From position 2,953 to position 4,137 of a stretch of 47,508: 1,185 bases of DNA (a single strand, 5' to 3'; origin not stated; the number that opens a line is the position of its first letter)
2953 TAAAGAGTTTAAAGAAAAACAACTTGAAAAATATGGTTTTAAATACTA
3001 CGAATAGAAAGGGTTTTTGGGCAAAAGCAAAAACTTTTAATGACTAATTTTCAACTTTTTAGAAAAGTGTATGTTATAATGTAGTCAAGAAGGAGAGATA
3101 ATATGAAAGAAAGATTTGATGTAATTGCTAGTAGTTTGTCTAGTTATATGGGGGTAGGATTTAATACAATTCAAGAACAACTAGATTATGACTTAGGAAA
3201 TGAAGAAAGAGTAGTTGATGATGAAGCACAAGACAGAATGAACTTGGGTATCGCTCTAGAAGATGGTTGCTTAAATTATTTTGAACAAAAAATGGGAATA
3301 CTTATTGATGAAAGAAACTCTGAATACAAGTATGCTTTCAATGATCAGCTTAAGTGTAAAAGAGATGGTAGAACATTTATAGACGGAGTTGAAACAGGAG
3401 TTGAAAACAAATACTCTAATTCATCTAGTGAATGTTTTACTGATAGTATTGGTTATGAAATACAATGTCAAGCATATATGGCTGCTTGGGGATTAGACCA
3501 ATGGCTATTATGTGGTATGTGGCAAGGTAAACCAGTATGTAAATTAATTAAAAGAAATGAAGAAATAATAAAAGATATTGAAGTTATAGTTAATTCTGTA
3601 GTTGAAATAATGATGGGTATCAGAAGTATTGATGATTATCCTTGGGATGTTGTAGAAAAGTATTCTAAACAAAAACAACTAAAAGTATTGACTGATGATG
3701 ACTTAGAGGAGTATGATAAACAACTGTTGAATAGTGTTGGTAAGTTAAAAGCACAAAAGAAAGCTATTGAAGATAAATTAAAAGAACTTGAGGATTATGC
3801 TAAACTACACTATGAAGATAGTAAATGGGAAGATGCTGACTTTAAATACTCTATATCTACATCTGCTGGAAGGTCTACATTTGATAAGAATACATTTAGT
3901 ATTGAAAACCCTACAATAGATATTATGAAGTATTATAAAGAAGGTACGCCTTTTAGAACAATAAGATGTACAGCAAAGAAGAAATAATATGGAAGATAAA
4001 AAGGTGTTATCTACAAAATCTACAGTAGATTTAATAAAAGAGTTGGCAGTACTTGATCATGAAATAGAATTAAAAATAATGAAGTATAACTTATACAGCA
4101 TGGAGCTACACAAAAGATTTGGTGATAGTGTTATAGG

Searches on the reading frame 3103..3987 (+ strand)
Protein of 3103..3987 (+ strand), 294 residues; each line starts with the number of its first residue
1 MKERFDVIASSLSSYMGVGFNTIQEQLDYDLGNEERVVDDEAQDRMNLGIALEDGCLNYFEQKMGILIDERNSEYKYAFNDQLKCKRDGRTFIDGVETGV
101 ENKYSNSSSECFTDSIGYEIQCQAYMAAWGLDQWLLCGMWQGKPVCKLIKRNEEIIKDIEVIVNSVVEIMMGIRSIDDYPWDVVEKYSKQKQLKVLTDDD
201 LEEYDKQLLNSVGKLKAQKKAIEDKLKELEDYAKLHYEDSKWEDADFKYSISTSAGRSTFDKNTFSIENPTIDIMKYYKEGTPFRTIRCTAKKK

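Call 97: search_protein_families(library=phrogs, proteins=[window:3103-3987:+], max_evalue=0.00001)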
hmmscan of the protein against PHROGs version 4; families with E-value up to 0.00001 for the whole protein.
window:3103-3987:+ (294 aa): 1 family
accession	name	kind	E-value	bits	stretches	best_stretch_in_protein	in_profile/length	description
phrog_434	-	DNA, RNA and nucleotide metabolism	5.3e-23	82.8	1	36-294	95-366/372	RecE-like recombination exonuclease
